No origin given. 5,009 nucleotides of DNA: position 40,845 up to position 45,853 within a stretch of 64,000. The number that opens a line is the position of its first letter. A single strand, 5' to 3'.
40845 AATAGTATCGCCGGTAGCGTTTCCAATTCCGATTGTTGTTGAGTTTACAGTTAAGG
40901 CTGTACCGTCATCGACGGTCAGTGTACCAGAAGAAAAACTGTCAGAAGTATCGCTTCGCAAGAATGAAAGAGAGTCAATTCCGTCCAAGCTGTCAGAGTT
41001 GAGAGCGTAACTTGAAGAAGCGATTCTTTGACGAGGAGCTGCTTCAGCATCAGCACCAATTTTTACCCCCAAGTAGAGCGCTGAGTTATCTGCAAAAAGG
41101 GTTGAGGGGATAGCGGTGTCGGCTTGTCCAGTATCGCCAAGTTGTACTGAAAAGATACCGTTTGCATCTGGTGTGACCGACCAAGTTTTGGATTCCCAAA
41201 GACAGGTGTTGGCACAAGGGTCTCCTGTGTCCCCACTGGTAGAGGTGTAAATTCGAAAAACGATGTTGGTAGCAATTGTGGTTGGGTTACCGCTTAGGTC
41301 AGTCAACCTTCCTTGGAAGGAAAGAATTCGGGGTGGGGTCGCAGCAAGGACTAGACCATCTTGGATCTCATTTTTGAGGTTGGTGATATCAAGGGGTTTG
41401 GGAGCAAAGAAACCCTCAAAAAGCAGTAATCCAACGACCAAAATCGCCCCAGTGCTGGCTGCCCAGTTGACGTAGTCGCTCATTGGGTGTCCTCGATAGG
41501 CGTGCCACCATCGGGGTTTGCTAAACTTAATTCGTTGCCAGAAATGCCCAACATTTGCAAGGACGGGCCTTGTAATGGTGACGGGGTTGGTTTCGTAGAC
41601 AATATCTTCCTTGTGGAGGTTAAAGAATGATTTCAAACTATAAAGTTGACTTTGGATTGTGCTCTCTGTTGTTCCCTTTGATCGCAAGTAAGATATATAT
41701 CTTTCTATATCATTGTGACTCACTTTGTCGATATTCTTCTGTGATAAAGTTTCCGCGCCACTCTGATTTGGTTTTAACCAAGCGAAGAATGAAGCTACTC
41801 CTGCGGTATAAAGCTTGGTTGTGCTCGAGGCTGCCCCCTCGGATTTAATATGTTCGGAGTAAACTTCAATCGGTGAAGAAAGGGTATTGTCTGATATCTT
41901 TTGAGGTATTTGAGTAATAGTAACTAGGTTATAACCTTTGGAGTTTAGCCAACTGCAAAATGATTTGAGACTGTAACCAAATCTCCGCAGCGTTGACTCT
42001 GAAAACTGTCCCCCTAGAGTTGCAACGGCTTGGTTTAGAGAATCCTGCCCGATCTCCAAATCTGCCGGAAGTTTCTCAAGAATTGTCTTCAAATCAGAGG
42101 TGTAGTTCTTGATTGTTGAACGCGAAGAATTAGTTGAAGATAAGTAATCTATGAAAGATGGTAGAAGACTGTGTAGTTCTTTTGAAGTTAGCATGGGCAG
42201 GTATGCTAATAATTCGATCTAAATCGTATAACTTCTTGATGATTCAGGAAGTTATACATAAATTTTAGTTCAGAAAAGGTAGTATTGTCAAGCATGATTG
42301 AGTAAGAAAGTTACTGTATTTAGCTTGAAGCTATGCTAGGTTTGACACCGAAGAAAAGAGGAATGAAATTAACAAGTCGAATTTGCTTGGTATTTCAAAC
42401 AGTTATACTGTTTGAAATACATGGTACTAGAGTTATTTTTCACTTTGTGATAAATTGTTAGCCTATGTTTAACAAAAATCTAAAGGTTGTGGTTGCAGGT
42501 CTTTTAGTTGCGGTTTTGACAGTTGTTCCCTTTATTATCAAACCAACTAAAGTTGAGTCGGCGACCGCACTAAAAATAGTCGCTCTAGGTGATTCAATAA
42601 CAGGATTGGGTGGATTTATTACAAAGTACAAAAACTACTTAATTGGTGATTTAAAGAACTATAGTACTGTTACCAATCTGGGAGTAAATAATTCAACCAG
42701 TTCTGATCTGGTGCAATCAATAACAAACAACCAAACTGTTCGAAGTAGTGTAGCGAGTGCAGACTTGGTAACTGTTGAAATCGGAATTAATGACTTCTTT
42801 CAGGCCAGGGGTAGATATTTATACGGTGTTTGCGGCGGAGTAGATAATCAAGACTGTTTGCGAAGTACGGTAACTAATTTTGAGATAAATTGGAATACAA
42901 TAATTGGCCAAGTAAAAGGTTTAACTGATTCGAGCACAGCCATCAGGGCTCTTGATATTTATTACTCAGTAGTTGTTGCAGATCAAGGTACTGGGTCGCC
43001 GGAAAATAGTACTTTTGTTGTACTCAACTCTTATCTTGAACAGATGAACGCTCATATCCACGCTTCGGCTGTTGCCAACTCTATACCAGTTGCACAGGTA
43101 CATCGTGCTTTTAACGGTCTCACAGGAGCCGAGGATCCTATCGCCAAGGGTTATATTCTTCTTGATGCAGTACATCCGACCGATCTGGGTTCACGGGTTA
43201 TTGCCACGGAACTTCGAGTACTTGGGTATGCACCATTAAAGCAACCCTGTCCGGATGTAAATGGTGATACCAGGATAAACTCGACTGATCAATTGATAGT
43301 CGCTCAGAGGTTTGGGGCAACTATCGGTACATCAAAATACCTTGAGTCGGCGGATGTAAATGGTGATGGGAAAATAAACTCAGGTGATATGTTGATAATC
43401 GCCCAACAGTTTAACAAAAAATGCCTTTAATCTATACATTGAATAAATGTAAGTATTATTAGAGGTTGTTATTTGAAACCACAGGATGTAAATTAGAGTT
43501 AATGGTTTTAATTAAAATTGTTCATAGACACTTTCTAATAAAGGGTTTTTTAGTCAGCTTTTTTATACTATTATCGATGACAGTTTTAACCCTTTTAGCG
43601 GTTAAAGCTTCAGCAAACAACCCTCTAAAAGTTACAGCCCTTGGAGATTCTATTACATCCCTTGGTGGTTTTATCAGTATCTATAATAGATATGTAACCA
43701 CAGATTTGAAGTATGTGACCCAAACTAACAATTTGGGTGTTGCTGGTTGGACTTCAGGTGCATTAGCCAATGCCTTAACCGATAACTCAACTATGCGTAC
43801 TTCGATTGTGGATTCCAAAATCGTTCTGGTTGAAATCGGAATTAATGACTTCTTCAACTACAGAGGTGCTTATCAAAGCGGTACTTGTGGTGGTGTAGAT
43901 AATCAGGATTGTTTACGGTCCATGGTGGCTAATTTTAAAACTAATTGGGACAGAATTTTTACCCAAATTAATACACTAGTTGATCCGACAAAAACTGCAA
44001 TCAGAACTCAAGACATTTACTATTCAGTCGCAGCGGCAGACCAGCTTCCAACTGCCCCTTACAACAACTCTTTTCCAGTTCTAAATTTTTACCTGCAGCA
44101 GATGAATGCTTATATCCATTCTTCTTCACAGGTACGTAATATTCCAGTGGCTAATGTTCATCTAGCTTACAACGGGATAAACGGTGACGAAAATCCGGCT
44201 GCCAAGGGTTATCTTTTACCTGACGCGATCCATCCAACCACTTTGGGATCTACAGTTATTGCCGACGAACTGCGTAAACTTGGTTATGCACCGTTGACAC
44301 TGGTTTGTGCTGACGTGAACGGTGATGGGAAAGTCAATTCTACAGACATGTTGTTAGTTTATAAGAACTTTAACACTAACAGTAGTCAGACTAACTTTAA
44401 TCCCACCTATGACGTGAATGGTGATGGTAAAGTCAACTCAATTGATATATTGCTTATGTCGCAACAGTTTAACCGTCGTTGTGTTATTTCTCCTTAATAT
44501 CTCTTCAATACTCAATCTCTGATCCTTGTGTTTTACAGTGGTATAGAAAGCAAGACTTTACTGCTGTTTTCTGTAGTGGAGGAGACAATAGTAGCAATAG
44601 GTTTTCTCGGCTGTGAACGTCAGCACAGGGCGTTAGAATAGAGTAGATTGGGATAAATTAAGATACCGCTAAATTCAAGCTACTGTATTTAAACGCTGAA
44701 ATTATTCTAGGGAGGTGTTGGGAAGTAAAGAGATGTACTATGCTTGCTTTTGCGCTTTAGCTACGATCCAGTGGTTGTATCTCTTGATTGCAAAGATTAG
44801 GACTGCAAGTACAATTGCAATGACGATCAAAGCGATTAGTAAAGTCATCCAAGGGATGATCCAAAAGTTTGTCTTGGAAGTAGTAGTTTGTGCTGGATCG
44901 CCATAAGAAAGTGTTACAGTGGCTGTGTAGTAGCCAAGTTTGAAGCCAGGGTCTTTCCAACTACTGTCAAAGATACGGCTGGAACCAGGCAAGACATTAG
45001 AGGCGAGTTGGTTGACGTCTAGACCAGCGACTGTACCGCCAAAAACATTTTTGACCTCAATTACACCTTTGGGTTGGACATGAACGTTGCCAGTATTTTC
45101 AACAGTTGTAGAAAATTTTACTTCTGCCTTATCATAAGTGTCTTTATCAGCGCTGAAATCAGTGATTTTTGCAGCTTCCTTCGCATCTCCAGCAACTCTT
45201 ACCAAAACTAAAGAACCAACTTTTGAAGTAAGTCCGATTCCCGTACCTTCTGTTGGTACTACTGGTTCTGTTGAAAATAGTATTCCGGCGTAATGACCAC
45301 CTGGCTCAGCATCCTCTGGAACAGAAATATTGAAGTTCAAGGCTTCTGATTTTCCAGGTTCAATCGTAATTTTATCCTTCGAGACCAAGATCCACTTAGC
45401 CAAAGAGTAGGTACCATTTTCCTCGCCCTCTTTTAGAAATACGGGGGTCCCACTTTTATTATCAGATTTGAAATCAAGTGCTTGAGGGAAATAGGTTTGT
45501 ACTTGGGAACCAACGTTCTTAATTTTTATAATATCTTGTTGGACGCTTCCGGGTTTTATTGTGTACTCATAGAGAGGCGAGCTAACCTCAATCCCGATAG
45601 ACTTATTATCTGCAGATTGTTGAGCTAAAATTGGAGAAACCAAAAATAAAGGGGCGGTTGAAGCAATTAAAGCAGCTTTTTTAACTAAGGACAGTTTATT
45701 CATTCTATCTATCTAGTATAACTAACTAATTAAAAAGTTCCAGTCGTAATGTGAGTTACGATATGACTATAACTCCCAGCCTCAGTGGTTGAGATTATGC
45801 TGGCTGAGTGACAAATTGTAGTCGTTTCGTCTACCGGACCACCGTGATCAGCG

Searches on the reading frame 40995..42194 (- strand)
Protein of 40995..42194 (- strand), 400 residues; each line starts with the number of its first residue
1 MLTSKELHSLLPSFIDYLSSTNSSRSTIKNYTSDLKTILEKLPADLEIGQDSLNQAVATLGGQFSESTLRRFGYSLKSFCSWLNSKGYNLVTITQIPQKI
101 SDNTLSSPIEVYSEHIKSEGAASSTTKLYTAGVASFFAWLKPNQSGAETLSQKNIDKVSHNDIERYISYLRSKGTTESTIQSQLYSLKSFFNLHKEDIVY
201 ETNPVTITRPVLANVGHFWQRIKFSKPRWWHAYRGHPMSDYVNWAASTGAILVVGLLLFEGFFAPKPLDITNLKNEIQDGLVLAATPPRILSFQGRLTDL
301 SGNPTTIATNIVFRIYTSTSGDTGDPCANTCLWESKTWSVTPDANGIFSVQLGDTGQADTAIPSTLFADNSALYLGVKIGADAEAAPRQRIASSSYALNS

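Call 8: search_protein_families(library=ncbifam, proteins=[window:40995-42194:-], max_evalue=1)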
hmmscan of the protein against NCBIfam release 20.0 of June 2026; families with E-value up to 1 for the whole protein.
window:40995-42194:- (400 aa): 7 families
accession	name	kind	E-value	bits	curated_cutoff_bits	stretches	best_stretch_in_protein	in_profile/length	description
TIGR02225.1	recomb_XerD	equivalog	2.7e-13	49.9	329.6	2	112-207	3-90/290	site-specific tyrosine recombinase XerD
TIGR02224.1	recomb_XerC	equivalog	4.6e-13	49.2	335.15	2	112-206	3-92/295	tyrosine recombinase XerC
NF040815.2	recomb_XerA_Arch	equivalog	4.7e-12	46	220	3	111-202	2-84/263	site-specific tyrosine recombinase/integron integrase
NF001399.0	PRK00283.1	subfamily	8.5e-09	35.1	279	2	107-207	7-100/300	tyrosine recombinase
NF003462.0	PRK05084.1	equivalog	2.3e-06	26.6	267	1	108-215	18-141/360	tyrosine recombinase XerS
NF002331.0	PRK01287.1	subfamily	0.0006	18.9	371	1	90-187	11-104/365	site-specific tyrosine recombinase XerC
TIGR01488.1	HAD-SF-IB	subfamily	0.19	11.7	45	0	109-157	17-65/177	HAD-IB family phosphatase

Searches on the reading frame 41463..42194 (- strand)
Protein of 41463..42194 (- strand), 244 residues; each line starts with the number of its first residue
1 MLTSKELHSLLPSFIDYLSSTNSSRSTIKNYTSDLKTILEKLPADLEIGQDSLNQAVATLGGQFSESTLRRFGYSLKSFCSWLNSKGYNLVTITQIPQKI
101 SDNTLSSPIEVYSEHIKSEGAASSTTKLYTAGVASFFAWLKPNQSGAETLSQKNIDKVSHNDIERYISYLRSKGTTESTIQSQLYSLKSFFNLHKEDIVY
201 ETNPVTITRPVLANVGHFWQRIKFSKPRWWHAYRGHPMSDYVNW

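Call 91: find_homologous_proteins(query=window:41463-42194:-, max_evalue=0.001)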
Query seq(244 aa) (244 aa): 1 proteins with E <= 0.001 among 363 candidates.
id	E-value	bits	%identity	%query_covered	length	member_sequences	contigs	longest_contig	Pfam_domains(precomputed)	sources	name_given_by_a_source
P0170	7.6e-99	348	75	89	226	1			PF13495.13,PF13102.13,PF02899.24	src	-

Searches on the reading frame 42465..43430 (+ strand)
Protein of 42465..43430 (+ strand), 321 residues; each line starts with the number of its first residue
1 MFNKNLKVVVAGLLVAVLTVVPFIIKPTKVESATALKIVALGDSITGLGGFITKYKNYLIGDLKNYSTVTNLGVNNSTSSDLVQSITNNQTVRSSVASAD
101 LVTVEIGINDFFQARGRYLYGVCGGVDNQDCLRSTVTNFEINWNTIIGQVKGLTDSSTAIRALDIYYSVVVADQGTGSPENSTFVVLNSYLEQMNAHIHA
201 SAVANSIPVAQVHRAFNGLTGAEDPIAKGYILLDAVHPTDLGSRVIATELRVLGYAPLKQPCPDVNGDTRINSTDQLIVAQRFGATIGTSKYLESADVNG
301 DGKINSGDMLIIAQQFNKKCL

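Call 9: search_protein_families(library=pfam, proteins=[window:42465-43430:+], max_evalue=0.01)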
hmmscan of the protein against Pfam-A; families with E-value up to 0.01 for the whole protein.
window:42465-43430:+ (321 aa): 3 families
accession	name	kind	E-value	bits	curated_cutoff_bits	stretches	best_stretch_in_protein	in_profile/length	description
PF00404.24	Dockerin_1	-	3.7e-14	53.1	22.9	1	264-317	3-57/57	Dockerin type I domain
PF13472.12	Lipase_GDSL_2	-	4.9e-13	50.4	32.9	1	40-244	1-177/178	GDSL-like Lipase/Acylhydrolase family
PF00657.28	Lipase_GDSL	-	4.8e-10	40.4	23.6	1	38-249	1-207/208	GDSL-like Lipase/Acylhydrolase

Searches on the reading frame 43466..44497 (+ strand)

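Call 9: search_protein_families(library=pfam, proteins=[window:43466-44497:+], max_evalue=0.01)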
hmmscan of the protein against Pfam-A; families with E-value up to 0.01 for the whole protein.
window:43466-44497:+ (343 aa): 6 families
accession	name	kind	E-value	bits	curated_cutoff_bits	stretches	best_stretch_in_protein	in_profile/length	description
PF00404.24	Dockerin_1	-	3.9e-17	62.6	22.9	1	283-336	3-57/57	Dockerin type I domain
PF13472.12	Lipase_GDSL_2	-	5.2e-12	47.1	32.9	1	58-261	1-175/178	GDSL-like Lipase/Acylhydrolase family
PF00657.28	Lipase_GDSL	-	1.3e-10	42.2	23.6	1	56-269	1-208/208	GDSL-like Lipase/Acylhydrolase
PF00036.39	EF-hand_1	-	0.0011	18.8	25.4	0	282-299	9-26/29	EF hand domain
PF13202.12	EF-hand_5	-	0.002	18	25.9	0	281-291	7-17/25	EF hand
PF13517.12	FG-GAP_3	-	0.0056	17.7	26.9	0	273-289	40-56/61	FG-GAP-like repeat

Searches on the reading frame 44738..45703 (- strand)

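Call 9: search_protein_families(library=pfam, proteins=[window:44738-45703:-], max_evalue=0.01)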
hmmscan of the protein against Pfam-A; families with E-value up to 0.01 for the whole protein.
window:44738-45703:- (321 aa): 2 families
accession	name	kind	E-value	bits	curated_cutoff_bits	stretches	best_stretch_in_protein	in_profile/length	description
PF06030.18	WxLIP_PGBD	-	8.6e-07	29.5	27.3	1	43-144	17-120/121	WxL Interacting Protein, peptidoglycan binding domain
PF06280.18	fn3_5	-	8.5e-06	26.9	27.6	1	59-138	14-92/112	Fn3-like domain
